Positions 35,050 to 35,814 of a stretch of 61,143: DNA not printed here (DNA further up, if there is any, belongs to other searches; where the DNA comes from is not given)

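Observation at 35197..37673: Four-gene, translationally coupled R-M-like cassette with two uncharacterised rider genes, wedged between rhomboid and purB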

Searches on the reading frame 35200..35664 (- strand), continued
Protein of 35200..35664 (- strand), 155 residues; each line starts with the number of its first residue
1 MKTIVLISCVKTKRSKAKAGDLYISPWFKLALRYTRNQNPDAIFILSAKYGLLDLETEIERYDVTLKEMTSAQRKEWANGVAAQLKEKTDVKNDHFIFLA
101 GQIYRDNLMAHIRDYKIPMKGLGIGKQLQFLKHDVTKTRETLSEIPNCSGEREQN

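Call 22: search_protein_families(library=padloc, alignment_id=A2, max_evalue=0.01)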
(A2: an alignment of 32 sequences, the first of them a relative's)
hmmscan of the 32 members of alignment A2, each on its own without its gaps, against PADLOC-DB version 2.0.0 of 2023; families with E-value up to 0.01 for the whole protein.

A. member 1, L020:2095-2730:+ (212 aa): 2 families
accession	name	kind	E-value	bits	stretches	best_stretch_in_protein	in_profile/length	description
PDLC04713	PDC-M57B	-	1.3e-100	333.4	1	1-209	1-209/211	-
PDLC04714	PDC-M57B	-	7.1e-23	79.5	1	26-210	35-232/238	-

B. families by the number of members that match (of 32 scanned): 6 families
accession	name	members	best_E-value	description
PDLC04713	PDC-M57B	32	1.6e-106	-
PDLC04714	PDC-M57B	32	1.1e-25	-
PDLC01443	Cas2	3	0.0028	"CAS-I,CAS-II,CAS-III,CAS-IV,CAS-V,CAS-VI; acquisition_2"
PDLC04925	PDC-S14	2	0.0043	-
PDLC04218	HEC-02B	1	0.0018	-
PDLC04923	PDC-S14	1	0.0096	-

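Call 23: find_encoding_contigs(protein=P0002, flank=6000, max_places=5)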
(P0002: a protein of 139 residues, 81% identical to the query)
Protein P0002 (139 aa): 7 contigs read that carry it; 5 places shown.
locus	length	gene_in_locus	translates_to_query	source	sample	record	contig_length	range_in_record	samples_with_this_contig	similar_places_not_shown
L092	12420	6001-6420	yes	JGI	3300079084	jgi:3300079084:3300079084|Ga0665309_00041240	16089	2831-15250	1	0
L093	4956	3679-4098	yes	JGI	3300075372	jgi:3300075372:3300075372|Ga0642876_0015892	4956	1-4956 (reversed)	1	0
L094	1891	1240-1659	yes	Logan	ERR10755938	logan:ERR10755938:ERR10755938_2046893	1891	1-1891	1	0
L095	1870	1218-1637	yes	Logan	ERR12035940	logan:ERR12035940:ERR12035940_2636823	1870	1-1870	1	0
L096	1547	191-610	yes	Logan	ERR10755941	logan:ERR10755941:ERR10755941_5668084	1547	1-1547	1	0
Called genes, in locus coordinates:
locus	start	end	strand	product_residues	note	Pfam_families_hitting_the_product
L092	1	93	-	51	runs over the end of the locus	-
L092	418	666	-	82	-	-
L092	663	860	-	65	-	-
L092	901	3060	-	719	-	PF16177:ACAS_N, PF00501:AMP-binding, PF13193:AMP-binding_C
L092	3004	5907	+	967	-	PF01751:Toprim, PF01131:Topoisom_bac, PF13342:Toprim_Crpt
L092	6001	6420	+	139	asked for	PF21818:DUF6884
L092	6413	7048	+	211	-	PF26468:GIY_YIG_3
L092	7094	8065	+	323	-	PF13495:Phage_int_SAM_4 (faint), PF02899:Phage_int_SAM_1, PF00589:Phage_integrase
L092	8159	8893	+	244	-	PF13441:Gly-zipper_YMGG, PF05433:Rick_17kDa_Anti (weak), PF13488:Gly-zipper_Omp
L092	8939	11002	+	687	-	-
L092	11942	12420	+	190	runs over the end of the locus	PF01904:DUF72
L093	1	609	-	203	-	?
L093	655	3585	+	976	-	PF01751:Toprim, PF01131:Topoisom_bac, PF13342:Toprim_Crpt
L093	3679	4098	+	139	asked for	PF21818:DUF6884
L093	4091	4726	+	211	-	PF26468:GIY_YIG_3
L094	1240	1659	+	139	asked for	PF21818:DUF6884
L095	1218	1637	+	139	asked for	PF21818:DUF6884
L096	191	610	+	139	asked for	PF21818:DUF6884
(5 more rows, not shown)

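Call 24: find_encoding_contigs(protein=P0008, flank=6000, max_places=3)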
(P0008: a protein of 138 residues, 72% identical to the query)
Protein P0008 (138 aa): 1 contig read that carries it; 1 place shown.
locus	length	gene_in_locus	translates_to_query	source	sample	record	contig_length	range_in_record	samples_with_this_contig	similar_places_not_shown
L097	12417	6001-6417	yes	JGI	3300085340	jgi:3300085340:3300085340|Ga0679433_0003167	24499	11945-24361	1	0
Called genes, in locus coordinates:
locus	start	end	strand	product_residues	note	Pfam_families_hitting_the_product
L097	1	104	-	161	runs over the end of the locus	PF01467:CTP_transf_like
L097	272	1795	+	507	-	PF04542:Sigma70_r2, PF04545:Sigma70_r4, PF08281:Sigma70_r4_2, PF12543:DUF3738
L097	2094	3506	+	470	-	PF01266:DAO, PF01593:Amino_oxidase, PF13450:NAD_binding_8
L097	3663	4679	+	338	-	PF00762:Ferrochelatase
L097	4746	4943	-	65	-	-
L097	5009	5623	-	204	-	PF16697:Yop-YscD_cpl, PF00498:FHA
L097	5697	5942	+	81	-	-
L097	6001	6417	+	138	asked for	PF21818:DUF6884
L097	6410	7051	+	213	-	PF26468:GIY_YIG_3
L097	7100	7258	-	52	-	-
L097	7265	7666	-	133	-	PF01850:PIN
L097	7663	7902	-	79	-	-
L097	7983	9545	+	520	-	PF00682:HMGL-like, PF22617:HCS_D2, PF08502:LeuA_dimer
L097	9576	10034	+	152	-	-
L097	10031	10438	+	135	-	PF01850:PIN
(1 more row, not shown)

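Call 25: find_encoding_contigs(protein=P0003, flank=6000, max_places=3)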
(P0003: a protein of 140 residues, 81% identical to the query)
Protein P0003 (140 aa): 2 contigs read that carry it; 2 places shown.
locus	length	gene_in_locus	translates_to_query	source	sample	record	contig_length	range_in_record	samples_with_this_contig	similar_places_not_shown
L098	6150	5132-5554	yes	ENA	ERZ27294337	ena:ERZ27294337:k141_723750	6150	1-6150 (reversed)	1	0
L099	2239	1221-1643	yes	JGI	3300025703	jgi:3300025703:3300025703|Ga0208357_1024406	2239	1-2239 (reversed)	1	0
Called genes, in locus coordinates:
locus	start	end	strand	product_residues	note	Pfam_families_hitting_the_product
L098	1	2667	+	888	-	?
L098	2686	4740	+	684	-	PF05226:CHASE2, PF00211:Guanylate_cyc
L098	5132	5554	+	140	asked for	PF21818:DUF6884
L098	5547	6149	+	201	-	?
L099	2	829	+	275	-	?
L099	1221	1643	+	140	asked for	PF21818:DUF6884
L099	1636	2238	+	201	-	?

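Call 54: search_solved_structures(query=A1, max_evalue=1, show_alignments=1)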
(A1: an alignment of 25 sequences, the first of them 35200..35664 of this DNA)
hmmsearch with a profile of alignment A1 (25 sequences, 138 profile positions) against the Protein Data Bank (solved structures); distinct sequences matched with E-value up to 1: 4.
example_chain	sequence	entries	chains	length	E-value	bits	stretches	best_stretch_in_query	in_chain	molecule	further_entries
3r7w_A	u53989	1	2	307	0.072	16.4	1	28-73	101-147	GTP-binding protein GTR1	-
4arz_A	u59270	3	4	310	0.073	16.4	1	28-73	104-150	GTP-BINDING PROTEIN GTR1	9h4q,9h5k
6jwp_A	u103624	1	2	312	0.073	16.4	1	28-73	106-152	GTP-binding protein GTR1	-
5uu6_A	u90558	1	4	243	0.42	13.9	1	41-89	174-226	NADPH-flavin oxidoreductase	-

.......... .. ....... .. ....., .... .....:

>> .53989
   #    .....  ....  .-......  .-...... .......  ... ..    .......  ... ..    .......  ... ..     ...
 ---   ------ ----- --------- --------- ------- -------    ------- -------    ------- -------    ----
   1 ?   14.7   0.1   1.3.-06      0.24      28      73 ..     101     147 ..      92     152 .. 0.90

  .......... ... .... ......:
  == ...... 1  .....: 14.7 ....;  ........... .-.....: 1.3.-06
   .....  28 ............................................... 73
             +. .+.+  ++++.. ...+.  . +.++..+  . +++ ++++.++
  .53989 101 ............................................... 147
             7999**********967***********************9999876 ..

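Call 60: search_protein_families(library=padloc, proteins=[L041:2383-5466:+, L046:1955-5587:+, L073:2561-5626:-, L035:100-2154:+, L019:164-2143:+, L066:298-2241:+, L044:4302-5858:+, L060:4677-5996:+], max_evalue=0.00001)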
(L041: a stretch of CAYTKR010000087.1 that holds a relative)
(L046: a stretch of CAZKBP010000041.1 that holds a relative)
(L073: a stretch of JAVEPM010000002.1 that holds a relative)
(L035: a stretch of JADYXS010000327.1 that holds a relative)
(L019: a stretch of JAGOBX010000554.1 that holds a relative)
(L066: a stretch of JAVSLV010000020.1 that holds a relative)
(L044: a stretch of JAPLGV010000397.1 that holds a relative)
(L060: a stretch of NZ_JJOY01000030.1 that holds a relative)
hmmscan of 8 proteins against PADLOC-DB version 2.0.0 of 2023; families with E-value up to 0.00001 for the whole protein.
L041:2383-5466:+ (1028 aa): 2 families
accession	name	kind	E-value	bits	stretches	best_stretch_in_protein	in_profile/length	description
PDLC01169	TPR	-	4.8e-18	63.5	0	911-1008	86-182/252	TPR repeats containing protein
PDLC01171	TPR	-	1.8e-12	45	0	407-669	84-317/504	TPR repeats containing protein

L046:1955-5587:+ (1211 aa): 0 families

L073:2561-5626:- (1022 aa): 62 families (the best 25 are shown)
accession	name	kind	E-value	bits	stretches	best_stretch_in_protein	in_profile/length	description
PDLC00114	GajB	-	5.6e-90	300.7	1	8-677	7-630/635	UrvD helicase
PDLC03802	RTasHel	-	1.7e-86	289.5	2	4-487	1-426/675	DRT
PDLC00117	GajB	-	2.1e-69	232.6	3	174-393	160-377/604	UrvD helicase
PDLC00132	GajB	-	4e-67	225.3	1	9-676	4-623/625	UrvD helicase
PDLC00103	GajB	-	1.7e-51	173.9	1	9-663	17-583/612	UrvD helicase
PDLC00127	GajB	-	3e-49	166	2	184-395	153-366/594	UrvD helicase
PDLC00107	GajB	-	5.2e-47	158.7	2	11-378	18-357/587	UrvD helicase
PDLC00123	GajB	-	5.5e-46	155.3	3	147-495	89-435/540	UrvD helicase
PDLC00119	GajB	-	1.9e-43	147.3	2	23-313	17-298/565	UrvD helicase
PDLC00110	GajB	-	2e-40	137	2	10-362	47-409/725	UrvD helicase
PDLC00130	GajB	-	2.6e-38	129.7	2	195-322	168-297/589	UrvD helicase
PDLC00122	GajB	-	2.1e-37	127.2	2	211-402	141-321/502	UrvD helicase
PDLC00104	GajB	-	2e-36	123.9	2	204-660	137-567/574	UrvD helicase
PDLC00129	GajB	-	3.6e-36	122.9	1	28-383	32-365/594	UrvD helicase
PDLC00134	GajB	-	3.8e-35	119.8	1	9-378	17-360/431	UrvD helicase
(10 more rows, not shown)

L035:100-2154:+ (685 aa): 5 families
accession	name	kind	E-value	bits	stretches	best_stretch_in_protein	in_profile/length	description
PDLC02508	BrxL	-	0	1119.7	1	5-683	1-696/698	BrxL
PDLC02506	BrxL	-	8.2e-189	627.1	1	4-486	4-488/680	BrxL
PDLC02509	BrxL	-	3.1e-123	410.2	2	147-477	190-525/535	BrxL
PDLC02505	BrxL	-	2.6e-75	252.2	1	5-464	1-470/482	BrxL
PDLC02507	BrxL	-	1.2e-58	197.1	1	6-463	12-468/482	BrxL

L019:164-2143:+ (660 aa): 1 family
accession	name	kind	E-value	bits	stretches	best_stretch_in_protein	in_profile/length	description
PDLC05014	PDC-S41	-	2.7e-288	955.8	1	1-658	1-652/657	-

L066:298-2241:+ (648 aa): 0 families

L044:4302-5858:+ (519 aa): 0 families

L060:4677-5996:+ (440 aa): 104 families (the best 25 are shown)
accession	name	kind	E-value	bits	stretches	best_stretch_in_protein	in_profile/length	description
PDLC03068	Specificity_I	-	5.2e-97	323.5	1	28-439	4-398/403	Type I specificity subunit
PDLC03089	Specificity_I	-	8.6e-83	276.9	1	27-439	4-436/446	Type I specificity subunit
PDLC03086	Specificity_I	-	4.8e-77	257.9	2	56-222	37-203/458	Type I specificity subunit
PDLC03168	Specificity_I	-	2.1e-76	256.2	2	28-222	5-195/459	Type I specificity subunit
PDLC03164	Specificity_I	-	3.1e-76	255.3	3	57-273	29-247/409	Type I specificity subunit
PDLC03099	Specificity_I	-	3.4e-76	255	1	84-439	42-393/405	Type I specificity subunit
PDLC03154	Specificity_I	-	2.7e-71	239.2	1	28-439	4-396/406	Type I specificity subunit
PDLC03066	Specificity_I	-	4.1e-55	185.3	1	56-439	46-435/441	Type I specificity subunit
PDLC03092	Specificity_I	-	4.8e-54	182.2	1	33-438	8-397/397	Type I specificity subunit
PDLC03172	Specificity_I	-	5.3e-48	162.1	1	33-439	10-422/431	Type I specificity subunit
PDLC03138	Specificity_I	-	2.7e-45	153.3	1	174-436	229-483/485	Type I specificity subunit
PDLC03163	Specificity_I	-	1.6e-42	144.1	2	35-265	14-239/434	Type I specificity subunit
PDLC03169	Specificity_I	-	2e-42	144.1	2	13-186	206-379/461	Type I specificity subunit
PDLC03121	Specificity_I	-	1.1e-41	141.4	2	251-438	203-391/398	Type I specificity subunit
PDLC03087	Specificity_I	-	3.9e-40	136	2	24-226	11-215/418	Type I specificity subunit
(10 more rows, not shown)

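Call 64: search_protein_families(library=pfam, proteins=[L023:5249-6001:+, L015:4943-6001:+, L067:6416-7210:+, L064:5149-5979:+, L086:5237-5971:+, L022:5255-5968:-, L022:6584-7750:+, L039:5218-5979:+], max_evalue=0.001)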
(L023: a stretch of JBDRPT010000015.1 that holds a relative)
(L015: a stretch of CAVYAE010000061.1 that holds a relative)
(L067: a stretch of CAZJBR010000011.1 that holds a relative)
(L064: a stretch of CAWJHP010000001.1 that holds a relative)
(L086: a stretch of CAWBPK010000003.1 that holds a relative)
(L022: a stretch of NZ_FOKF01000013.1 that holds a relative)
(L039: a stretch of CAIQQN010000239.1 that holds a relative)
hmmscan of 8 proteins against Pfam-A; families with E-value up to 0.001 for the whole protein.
L023:5249-6001:+ (251 aa): 0 families

L015:4943-6001:+ (353 aa): 1 family
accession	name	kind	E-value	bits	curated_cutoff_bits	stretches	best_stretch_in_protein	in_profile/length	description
PF23870.1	DUF7225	-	1.3e-39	134.5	27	1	241-341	1-101/103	Domain of unknown function (DUF7225)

L067:6416-7210:+ (265 aa): 1 family
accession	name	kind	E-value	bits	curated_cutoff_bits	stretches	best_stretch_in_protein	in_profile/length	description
PF09171.15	AGOG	-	3.6e-08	33.5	26.1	1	185-254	163-235/248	N-glycosylase/DNA lyase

L064:5149-5979:+ (277 aa): 0 families

L086:5237-5971:+ (245 aa): 0 families

L022:5255-5968:- (238 aa): 0 families

L022:6584-7750:+ (389 aa): 1 family
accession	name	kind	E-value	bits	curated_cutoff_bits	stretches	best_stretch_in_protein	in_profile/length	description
PF13391.12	HNH_2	-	1.3e-15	57.4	21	1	291-340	1-66/66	HNH endonuclease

L039:5218-5979:+ (254 aa): 0 families

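Call 67: predict_structure(alignment_id=A1)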
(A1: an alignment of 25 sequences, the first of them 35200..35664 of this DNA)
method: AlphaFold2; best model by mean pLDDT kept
length: 155 residues; sequences in the alignment: 25
mean_pLDDT: 83.5   pTM: 0.76
mean pLDDT of the five models: 83.5, 83.3, 83.0, 82.2, 78.8
residues with pLDDT >= 90: 82; 70-90: 46; 50-70: 12; < 50: 15
segments of 3 or more residues with pLDDT < 50: 141-155
pLDDT, mean of each block of 10 residues (from residue 1): 88 74 79 91 93 91 87 95 96 94 92 92 87 72 44 39
secondary structure, 60 per line:
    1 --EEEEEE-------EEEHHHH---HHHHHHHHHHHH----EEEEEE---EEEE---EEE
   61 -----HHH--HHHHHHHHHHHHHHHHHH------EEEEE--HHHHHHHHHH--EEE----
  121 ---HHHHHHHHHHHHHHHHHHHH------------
elements in order: E3-8 E16-18 H19-22 H26-37 E42-47 E51-54 E58-60 H71-88 E95-99 H102-111 E114-116 H124-143

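Call 70: fold_search(model_id=the predicted structure, library=pdb)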
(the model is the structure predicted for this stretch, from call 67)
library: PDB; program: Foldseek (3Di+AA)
matches with E <= 10: 786; with E <= 0.001: 1
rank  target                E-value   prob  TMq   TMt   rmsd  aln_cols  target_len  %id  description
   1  5caj_A                7.5e-04  1.00  0.59  0.37   7.6       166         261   13  Crystal structure of E. coli YaaA, a member of the DUF328/UPF0246 family (released 2016-02-24)
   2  5f51                  4.9e-03  0.96  0.41  0.39   9.0       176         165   11  Structure of B. abortus WrbA-related protein A (apo) (released 2016-03-09)
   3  9qyh_B                2.5e-02  0.30  0.25  0.23  14.9       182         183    8  PARP9 Macro Domain 2 in complex with NAD+ (released 2025-05-28)
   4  6u15_A                7.4e-02  0.44  0.37  0.31  10.6       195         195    9  Human thymine DNA glycosylase N140A mutant bound to DNA with 2'-F-5-carboxyl-dC substrate analog (released 2019-11-20)
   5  6u16_A                7.9e-02  0.51  0.38  0.32   8.5       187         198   10  Human thymine DNA glycosylase N140A mutant bound to DNA with 5-carboxyl-dC substrate (released 2019-11-20)
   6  4kny_B                7.9e-02  0.15  0.20  0.16  11.4       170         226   11  Crystal structure of the response regulator KdpE complexed to DNA in an active-like conformation (released 2014-02-19)
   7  4fnc_A                1.0e-01  0.47  0.39  0.33   8.7       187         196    9  Human TDG in a post-reactive complex with 5-hydroxymethyluracil (5hmU) (released 2012-09-19)
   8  8amz_W                1.2e-01  0.23  0.33  0.29  11.4       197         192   11  Spinach 19S proteasome (released 2022-08-24)
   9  3cfy                  1.2e-01  0.20  0.26  0.29  11.0       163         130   13  Crystal structure of signal receiver domain of putative Luxo repressor protein from Vibrio parahaemolyticus (released 2008-03-18)
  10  5t2w_A                1.2e-01  0.41  0.37  0.32   8.4       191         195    8  Structure of thymine DNA glycosylase bound to substrate analog 2'-F-5-formyl-dC (released 2016-11-09)
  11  5ff8_A                1.2e-01  0.41  0.38  0.31   8.6       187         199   10  TDG enzyme-product complex (released 2016-09-28)
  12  7yia                  1.3e-01  0.89  0.44  0.16   4.1       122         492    9  Crystal structure of K74A mutant of Cap4 SAVED domain-containing receptor from Enterobacter cloacae (released 2023-05-31)
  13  3ds8                  1.5e-01  0.21  0.31  0.22  11.6       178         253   11  The crystal structure of the gene lin2722 products from Listeria innocua (released 2008-09-16)
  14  2b98_B                1.5e-01  0.20  0.28  0.30  11.2       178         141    8  Crystal Structure of an archaeal pentameric riboflavin synthase (released 2005-11-08)
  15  2b98_D                1.5e-01  0.15  0.26  0.26  11.3       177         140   11  Crystal Structure of an archaeal pentameric riboflavin synthase (released 2005-11-08)
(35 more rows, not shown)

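Call 83: find_related_loci(query=A1, collection=viral_contigs, flank=4000)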
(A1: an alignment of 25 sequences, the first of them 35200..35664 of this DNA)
Query A1 (155 aa) in viral_contigs; peptide patterns used: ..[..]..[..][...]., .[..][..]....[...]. (x = any residue, [..] = any of these).
104 stretches matched a pattern; 25 encode a relative of the query (tblastn E <= 1e-3); 25 distinct loci.
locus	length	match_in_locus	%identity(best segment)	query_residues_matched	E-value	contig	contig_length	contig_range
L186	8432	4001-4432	49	1-142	2e-37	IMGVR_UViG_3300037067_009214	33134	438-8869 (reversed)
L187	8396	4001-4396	49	4-133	6e-37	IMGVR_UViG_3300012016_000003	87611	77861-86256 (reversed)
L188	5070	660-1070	47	2-137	4e-33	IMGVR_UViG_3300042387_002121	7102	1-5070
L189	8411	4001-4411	47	2-137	4e-33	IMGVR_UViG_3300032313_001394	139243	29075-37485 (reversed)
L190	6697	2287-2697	47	2-137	4e-33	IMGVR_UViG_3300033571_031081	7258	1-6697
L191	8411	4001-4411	47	2-137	2e-31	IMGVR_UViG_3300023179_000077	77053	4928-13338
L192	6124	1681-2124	44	2-147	9e-31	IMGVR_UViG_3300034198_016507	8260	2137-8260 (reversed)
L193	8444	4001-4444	44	2-147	9e-31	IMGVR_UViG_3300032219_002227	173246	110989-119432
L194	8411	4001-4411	45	2-137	2e-30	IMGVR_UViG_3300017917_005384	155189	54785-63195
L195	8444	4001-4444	44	2-147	2e-30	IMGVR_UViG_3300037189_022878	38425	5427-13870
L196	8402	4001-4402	43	1-133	2e-29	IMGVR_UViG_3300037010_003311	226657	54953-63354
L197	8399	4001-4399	45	3-132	2e-29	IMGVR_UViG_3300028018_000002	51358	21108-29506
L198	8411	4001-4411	45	2-137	5e-29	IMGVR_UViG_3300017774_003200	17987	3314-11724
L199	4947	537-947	45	2-137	4e-29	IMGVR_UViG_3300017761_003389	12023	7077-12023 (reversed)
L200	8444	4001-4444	43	2-147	6e-29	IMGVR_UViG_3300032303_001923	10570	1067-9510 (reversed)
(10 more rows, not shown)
